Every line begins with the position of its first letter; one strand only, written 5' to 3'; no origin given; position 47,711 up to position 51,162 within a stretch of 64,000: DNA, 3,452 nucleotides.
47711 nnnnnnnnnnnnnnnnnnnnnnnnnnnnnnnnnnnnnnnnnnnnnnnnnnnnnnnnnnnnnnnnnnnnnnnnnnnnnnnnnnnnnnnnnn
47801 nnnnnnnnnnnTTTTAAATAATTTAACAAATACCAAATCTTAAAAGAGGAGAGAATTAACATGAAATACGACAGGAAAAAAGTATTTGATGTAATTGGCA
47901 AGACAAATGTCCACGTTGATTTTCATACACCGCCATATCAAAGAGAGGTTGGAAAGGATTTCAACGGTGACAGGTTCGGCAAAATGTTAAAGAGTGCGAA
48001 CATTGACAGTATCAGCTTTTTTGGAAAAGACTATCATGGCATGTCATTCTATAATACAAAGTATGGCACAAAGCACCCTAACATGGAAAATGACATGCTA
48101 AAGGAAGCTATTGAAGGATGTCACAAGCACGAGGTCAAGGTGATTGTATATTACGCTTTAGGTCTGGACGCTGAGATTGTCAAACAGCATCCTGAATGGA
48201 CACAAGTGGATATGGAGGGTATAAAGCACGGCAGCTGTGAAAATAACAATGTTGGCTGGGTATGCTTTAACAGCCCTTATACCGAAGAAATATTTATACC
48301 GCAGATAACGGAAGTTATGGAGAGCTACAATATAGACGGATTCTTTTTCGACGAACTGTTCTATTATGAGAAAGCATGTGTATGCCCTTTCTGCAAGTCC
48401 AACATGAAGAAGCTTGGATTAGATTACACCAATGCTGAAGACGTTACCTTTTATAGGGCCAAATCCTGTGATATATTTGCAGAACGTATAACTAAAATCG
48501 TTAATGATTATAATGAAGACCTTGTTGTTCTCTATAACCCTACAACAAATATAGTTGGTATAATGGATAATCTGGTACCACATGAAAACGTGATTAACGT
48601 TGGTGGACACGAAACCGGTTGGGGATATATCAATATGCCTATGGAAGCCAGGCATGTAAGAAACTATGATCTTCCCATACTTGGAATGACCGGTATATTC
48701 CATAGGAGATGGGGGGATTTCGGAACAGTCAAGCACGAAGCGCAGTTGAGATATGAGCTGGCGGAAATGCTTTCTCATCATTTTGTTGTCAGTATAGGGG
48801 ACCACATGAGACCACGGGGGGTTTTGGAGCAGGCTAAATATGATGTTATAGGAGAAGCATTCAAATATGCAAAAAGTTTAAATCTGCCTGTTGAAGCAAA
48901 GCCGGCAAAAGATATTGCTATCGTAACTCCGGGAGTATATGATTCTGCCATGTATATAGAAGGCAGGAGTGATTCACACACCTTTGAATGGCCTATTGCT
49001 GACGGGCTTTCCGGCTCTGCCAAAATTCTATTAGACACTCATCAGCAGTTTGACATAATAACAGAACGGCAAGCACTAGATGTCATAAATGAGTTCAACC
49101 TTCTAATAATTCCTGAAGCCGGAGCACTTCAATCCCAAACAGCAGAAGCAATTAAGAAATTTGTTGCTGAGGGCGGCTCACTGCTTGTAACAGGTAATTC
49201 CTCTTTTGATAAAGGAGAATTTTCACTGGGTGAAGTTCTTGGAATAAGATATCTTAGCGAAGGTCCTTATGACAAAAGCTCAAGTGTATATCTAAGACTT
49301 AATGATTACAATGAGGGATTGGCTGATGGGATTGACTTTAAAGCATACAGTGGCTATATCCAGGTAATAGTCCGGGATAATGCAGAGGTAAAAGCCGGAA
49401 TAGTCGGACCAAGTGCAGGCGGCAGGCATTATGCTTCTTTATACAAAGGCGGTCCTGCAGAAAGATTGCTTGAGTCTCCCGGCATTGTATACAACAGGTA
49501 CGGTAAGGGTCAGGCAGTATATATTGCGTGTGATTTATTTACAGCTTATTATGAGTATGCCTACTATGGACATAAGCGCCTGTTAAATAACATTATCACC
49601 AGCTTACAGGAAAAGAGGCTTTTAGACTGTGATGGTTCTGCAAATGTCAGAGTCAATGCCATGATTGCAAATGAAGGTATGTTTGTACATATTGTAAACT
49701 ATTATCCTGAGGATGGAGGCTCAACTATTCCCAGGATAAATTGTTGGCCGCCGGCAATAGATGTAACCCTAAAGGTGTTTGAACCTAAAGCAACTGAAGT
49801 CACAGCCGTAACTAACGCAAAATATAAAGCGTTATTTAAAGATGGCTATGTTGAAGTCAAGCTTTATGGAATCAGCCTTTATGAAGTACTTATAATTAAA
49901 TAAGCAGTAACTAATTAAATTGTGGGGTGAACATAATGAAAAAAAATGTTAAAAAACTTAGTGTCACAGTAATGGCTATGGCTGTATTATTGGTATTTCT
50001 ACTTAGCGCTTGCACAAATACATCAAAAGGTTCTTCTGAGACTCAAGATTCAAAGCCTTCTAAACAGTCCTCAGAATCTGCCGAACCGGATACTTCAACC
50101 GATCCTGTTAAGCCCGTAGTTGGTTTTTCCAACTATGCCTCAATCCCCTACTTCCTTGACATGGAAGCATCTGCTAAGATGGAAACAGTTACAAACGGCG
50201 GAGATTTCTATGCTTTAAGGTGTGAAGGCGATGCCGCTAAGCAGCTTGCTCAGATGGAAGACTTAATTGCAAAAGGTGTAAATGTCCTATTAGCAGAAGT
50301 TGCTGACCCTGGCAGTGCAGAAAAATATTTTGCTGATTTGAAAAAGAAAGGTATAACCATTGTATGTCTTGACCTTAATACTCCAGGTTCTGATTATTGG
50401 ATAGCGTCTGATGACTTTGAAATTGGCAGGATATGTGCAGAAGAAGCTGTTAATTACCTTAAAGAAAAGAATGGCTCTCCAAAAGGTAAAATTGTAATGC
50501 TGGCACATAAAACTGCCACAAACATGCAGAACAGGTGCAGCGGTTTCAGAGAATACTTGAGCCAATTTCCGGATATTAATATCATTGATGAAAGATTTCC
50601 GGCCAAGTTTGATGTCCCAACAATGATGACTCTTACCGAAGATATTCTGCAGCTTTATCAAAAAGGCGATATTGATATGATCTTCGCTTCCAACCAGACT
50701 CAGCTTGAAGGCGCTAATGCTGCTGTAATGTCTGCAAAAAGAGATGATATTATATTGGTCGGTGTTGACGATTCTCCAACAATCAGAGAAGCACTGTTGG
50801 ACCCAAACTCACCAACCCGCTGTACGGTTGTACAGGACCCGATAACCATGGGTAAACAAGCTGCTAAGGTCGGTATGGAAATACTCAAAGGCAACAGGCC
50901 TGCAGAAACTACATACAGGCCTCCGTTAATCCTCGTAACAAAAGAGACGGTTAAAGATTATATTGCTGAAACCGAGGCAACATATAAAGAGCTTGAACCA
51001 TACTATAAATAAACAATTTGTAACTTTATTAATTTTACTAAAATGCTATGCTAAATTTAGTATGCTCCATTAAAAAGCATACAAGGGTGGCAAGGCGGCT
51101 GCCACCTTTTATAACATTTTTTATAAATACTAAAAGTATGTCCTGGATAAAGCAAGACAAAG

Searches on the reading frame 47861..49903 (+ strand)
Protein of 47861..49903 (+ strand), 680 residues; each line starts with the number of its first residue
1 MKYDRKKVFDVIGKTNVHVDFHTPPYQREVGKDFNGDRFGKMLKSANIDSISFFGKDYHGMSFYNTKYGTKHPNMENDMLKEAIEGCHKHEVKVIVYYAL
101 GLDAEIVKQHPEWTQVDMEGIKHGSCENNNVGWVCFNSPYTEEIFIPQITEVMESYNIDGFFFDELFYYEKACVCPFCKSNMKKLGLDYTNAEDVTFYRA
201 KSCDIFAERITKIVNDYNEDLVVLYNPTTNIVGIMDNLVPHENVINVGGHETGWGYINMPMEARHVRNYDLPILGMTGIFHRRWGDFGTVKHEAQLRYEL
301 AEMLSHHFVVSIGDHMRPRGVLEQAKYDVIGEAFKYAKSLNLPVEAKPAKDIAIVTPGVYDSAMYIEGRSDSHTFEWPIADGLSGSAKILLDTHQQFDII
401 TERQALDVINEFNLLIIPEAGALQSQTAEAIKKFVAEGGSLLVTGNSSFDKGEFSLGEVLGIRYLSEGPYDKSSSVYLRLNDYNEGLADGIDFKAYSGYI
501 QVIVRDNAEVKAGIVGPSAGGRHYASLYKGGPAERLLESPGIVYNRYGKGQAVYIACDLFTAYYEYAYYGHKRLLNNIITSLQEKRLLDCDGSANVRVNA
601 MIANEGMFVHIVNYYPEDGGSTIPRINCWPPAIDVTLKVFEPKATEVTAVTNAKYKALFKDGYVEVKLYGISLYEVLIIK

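Call 3: search_protein_families(library=pfam, proteins=[window:47861-49903:+], max_evalue=0.01)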
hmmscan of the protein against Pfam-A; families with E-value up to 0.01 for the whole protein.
window:47861-49903:+ (680 aa): 6 families
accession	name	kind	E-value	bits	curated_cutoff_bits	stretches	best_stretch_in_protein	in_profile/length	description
PF14871.12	GHL6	-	7.4e-31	107.5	35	1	38-164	4-131/132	Hypothetical glycosyl hydrolase 6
PF02638.21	GHL10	-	1.2e-09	38.1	27.9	1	66-186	58-184/311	Glycosyl hydrolase-like 10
PF08532.16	Glyco_hydro_42M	-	5.8e-08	32.9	25.8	1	390-564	39-193/207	Beta-galactosidase trimerisation domain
PF01120.23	Alpha_L_fucos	-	5.4e-06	26.5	25.2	1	32-165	92-211/345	Alpha-L-fucosidase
PF09822.16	ABC_transp_aux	-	0.0039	16.9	34.7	1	395-446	27-81/288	ABC-type uncharacterized transport system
PF14258.12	DUF4350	-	0.0045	17.7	30.4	1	380-575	6-177/181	Domain of unknown function (DUF4350)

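Call 4: search_protein_families(library=ncbifam, proteins=[window:47861-49903:+], max_evalue=0.01)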
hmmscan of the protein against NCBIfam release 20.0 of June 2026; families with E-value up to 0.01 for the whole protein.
window:47861-49903:+ (680 aa): 0 families

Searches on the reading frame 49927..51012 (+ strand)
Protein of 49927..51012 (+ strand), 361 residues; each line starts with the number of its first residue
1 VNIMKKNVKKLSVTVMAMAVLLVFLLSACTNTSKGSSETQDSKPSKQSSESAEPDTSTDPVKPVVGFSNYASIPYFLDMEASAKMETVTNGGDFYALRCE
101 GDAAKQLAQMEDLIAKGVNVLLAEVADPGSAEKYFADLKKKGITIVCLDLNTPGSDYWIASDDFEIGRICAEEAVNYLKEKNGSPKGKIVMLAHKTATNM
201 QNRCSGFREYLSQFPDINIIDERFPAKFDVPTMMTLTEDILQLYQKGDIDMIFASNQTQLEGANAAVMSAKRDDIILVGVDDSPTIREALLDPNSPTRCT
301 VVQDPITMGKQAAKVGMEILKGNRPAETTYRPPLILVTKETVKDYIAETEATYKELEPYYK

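Call 3: search_protein_families(library=pfam, proteins=[window:49927-51012:+], max_evalue=0.01)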
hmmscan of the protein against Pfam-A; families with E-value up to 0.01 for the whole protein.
window:49927-51012:+ (361 aa): 2 families
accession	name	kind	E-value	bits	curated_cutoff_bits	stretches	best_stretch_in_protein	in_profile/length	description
PF13407.12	Peripla_BP_4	-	7.1e-43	147.4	35.1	1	69-323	6-257/258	Periplasmic binding protein domain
PF13377.12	Peripla_BP_3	-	0.00022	21.8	26.5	1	189-341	12-166/167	Periplasmic binding protein-like domain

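Call 4: search_protein_families(library=ncbifam, proteins=[window:49927-51012:+], max_evalue=0.01)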
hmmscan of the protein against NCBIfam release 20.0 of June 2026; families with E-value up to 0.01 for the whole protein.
window:49927-51012:+ (361 aa): 11 families
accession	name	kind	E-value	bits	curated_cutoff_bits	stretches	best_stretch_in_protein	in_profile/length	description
NF007936.0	PRK10653.1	equivalog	3.7e-21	75.7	337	1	73-337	38-293/295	ribose ABC transporter substrate-binding protein RbsB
NF007254.0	PRK09701.1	equivalog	1.1e-15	57.6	335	1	72-326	35-293/311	D-allose transporter substrate-binding protein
TIGR02634.1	xylF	equivalog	9.6e-14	51.7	389.55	1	89-329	26-264/302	D-xylose ABC transporter substrate-binding protein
NF047341.1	lactose_RbsR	equivalog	5.3e-10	39.1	382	1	74-343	74-329/331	ribose utilization transcriptional repressor RbsR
NF007680.0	PRK10355.1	equivalog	4.2e-08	32.7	504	1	90-326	54-288/331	D-xylose ABC transporter substrate-binding protein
NF040907.2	ChvE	equivalog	2.3e-06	27.1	460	1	100-189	37-129/324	multiple monosaccharide ABC transporter substrate-binding protein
TIGR02637.1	RhaS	equivalog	1.4e-05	24.6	342.25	1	98-326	37-262/302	rhamnose ABC transporter substrate-binding protein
NF011924.1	PRK15395.1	equivalog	6.4e-05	22.2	420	0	102-149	67-114/329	galactose/glucose ABC transporter substrate-binding protein MglB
NF051853.1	TransRegUriRCory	equivalog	0.00022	20.4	550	1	102-343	99-325/327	transcriptional regulator UriR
NF011937.0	PRK15408.1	equivalog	0.00061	18.8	384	1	100-321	67-284/340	autoinducer 2 ABC transporter substrate-binding protein LsrB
NF052440.1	TransRegGNTRPSEAE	equivalog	0.00068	18.8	400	1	188-329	182-320/333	HTH-type transcriptional regulator GntR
